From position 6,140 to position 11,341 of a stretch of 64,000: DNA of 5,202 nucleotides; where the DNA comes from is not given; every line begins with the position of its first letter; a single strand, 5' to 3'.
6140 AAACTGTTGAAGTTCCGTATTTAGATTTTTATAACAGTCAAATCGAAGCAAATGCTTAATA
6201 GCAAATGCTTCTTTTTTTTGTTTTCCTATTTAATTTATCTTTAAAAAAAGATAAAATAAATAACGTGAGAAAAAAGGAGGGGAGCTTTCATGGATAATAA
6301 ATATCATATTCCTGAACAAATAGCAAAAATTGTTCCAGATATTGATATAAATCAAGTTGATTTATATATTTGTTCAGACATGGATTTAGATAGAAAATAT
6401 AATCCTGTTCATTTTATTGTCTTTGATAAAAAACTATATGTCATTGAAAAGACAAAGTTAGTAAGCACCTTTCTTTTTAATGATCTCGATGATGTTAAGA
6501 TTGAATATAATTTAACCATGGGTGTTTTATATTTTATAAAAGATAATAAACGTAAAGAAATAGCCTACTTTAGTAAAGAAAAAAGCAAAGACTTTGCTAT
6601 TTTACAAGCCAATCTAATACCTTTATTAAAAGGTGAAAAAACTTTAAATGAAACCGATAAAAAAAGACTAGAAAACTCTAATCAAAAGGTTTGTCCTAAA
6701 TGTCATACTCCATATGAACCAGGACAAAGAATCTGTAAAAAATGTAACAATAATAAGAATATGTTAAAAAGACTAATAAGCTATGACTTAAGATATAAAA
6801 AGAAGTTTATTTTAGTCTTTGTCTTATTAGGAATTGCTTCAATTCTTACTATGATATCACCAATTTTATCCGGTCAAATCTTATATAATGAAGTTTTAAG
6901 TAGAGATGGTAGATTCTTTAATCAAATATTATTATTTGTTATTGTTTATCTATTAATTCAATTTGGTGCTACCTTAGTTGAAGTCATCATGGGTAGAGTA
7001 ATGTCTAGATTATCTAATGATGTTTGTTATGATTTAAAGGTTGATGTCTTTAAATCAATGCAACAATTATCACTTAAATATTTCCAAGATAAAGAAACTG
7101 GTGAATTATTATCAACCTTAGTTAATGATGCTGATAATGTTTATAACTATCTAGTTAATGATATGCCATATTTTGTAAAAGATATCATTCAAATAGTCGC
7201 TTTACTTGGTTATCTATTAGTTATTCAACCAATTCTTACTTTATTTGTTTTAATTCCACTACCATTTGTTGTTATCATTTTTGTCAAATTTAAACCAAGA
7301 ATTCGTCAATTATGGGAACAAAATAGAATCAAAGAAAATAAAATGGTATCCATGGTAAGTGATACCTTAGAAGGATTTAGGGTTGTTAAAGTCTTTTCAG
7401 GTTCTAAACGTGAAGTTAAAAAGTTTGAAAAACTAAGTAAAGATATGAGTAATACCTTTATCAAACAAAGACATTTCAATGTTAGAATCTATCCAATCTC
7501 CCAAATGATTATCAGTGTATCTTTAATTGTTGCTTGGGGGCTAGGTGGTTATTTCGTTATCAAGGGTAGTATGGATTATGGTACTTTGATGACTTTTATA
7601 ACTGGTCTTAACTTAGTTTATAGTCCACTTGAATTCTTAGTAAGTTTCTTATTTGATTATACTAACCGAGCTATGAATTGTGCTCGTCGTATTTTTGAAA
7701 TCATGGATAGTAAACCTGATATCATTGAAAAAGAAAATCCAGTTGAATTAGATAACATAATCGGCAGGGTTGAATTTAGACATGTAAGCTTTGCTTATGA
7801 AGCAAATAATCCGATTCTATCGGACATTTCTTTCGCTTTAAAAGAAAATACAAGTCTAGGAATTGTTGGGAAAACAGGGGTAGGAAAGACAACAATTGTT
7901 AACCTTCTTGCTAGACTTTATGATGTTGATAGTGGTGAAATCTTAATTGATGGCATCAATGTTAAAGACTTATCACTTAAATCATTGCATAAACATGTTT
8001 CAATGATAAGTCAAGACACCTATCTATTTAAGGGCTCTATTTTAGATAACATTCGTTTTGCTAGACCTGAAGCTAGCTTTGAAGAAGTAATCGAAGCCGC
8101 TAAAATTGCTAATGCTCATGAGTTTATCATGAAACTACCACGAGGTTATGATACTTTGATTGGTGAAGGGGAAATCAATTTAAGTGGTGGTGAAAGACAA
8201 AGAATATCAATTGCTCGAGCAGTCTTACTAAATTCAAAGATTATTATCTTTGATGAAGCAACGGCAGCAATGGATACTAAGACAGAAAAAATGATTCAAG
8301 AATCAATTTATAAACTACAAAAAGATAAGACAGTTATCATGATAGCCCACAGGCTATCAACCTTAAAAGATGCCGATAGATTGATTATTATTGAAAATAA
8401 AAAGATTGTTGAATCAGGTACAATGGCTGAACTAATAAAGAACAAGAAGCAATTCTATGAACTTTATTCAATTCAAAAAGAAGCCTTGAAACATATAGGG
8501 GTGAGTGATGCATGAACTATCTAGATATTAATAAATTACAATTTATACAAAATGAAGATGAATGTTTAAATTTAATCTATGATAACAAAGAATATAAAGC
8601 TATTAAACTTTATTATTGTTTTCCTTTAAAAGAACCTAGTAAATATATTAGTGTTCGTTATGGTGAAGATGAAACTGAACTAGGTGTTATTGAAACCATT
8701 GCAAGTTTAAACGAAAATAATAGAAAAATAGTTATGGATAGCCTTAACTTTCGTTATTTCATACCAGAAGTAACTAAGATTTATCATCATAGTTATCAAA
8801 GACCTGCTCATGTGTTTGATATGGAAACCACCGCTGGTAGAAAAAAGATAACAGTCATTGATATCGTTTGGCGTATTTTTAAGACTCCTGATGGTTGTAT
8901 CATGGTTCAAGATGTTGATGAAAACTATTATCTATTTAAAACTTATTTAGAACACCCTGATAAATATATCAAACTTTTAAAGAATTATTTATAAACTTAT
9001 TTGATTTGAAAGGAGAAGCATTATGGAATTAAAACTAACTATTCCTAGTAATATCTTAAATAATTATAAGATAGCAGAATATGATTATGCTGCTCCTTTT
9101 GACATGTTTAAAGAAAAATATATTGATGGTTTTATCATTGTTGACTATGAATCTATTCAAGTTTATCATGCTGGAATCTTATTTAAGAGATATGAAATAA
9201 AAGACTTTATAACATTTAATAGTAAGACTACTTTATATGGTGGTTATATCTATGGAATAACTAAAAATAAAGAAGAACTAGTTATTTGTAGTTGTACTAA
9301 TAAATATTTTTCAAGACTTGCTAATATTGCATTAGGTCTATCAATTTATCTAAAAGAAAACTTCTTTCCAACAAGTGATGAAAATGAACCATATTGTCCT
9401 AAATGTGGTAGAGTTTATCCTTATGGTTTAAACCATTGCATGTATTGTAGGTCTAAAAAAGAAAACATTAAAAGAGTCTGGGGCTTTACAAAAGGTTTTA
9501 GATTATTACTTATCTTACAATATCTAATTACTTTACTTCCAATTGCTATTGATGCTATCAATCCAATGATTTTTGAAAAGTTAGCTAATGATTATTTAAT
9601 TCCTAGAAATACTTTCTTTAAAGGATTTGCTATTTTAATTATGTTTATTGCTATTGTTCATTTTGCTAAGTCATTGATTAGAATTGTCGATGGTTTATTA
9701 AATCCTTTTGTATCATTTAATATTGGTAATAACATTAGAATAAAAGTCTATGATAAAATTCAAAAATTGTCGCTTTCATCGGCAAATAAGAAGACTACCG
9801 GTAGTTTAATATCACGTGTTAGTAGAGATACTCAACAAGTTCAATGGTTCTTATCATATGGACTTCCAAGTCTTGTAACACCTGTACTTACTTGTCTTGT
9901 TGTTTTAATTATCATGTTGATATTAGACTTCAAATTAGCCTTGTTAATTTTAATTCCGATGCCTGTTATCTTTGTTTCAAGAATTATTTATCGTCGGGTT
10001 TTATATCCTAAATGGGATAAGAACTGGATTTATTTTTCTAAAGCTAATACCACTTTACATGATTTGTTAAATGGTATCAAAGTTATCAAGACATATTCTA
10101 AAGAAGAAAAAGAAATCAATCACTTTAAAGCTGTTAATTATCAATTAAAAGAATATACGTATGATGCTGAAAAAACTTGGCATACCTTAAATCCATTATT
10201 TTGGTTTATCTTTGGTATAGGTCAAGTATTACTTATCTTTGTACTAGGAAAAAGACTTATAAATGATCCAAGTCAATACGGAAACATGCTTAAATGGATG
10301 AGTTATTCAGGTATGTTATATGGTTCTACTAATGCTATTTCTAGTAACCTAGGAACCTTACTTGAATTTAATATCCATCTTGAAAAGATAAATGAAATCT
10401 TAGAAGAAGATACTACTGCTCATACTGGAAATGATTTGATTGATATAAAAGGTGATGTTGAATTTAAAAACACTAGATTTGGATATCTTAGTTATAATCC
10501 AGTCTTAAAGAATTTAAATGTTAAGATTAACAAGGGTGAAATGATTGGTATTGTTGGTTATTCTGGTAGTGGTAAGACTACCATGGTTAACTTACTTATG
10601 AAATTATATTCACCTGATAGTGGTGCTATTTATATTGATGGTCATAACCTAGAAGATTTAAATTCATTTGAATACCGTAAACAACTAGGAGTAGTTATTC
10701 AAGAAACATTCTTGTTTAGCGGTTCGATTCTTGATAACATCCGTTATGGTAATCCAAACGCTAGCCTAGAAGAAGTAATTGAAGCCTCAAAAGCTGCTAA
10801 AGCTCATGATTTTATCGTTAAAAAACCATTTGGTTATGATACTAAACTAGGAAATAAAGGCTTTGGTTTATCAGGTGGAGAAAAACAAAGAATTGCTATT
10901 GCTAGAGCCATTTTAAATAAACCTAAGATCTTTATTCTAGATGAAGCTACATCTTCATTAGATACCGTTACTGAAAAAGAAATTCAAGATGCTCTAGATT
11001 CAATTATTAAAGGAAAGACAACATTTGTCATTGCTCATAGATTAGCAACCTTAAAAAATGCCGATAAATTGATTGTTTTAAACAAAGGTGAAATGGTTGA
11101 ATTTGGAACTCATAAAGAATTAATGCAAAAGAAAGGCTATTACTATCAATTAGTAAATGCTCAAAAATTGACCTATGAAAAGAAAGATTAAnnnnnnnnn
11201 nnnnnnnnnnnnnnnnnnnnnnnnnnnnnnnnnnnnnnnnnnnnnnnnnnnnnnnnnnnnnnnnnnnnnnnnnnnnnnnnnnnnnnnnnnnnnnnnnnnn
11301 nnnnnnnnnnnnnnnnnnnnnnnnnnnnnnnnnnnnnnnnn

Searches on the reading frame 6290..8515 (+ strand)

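Call 13: search_protein_families(library=pfam, proteins=[window:6290-8515:+], max_evalue=0.001)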
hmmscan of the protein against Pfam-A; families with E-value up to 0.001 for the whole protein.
window:6290-8515:+ (741 aa): 5 families
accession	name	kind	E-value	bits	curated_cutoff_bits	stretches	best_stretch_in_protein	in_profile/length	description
PF00664.28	ABC_membrane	-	9.8e-41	140.7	28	1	173-446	1-273/274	ABC transporter transmembrane region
PF00005.33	ABC_tran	-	1.5e-30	107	25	1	510-659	1-137/137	ABC transporter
PF02463.25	SMC_N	-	2.3e-07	30.9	40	1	528-703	135-213/220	RecF/RecN/SMC N terminal domain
PF13748.11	ABC_membrane_3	-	0.00027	20.9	27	1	168-357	7-181/237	ABC transporter transmembrane region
PF03193.22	RsgA_GTPase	-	0.00059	20.1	30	0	474-550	61-136/174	RsgA GTPase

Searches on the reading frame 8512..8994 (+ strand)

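Call 13: search_protein_families(library=pfam, proteins=[window:8512-8994:+], max_evalue=0.001)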
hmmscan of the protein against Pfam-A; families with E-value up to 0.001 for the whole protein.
window:8512-8994:+ (160 aa): 1 family
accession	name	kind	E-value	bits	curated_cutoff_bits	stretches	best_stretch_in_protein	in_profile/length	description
PF08909.16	DUF1854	-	6.7e-20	71.7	26.8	1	28-143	1-114/130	Domain of unknown function (DUF1854)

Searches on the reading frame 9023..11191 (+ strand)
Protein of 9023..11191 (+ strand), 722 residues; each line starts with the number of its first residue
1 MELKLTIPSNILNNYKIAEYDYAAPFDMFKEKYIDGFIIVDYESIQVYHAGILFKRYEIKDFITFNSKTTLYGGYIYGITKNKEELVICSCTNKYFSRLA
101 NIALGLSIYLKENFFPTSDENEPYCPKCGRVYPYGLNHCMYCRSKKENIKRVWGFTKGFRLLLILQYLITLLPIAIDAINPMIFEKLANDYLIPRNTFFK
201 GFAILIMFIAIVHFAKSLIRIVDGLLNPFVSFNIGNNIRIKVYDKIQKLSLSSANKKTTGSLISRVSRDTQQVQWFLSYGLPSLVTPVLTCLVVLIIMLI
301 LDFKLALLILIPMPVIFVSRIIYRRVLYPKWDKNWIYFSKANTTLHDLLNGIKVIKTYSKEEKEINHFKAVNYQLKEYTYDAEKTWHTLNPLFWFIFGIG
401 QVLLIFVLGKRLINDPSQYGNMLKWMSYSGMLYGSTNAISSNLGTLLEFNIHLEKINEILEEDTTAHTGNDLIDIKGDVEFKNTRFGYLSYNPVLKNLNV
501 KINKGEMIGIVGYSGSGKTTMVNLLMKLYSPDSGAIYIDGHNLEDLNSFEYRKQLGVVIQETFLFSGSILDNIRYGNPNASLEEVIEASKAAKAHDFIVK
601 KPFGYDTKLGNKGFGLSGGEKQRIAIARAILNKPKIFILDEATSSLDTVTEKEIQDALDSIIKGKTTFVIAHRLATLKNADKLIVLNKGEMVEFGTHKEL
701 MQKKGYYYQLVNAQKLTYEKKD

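Call 13: search_protein_families(library=pfam, proteins=[window:9023-11191:+], max_evalue=0.001)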
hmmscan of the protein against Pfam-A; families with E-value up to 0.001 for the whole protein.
window:9023-11191:+ (722 aa): 4 families
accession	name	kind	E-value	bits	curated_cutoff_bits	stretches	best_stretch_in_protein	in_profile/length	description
PF00664.28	ABC_membrane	-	7.8e-35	121.3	28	1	164-435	2-273/274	ABC transporter transmembrane region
PF00005.33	ABC_tran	-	4.6e-34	118.4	25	1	495-644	1-137/137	ABC transporter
PF02463.25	SMC_N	-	6.4e-06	26.2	40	1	615-688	136-213/220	RecF/RecN/SMC N terminal domain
PF20720.3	nSTAND3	-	0.00062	19.9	27.2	0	497-553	9-64/155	Novel STAND NTPase 3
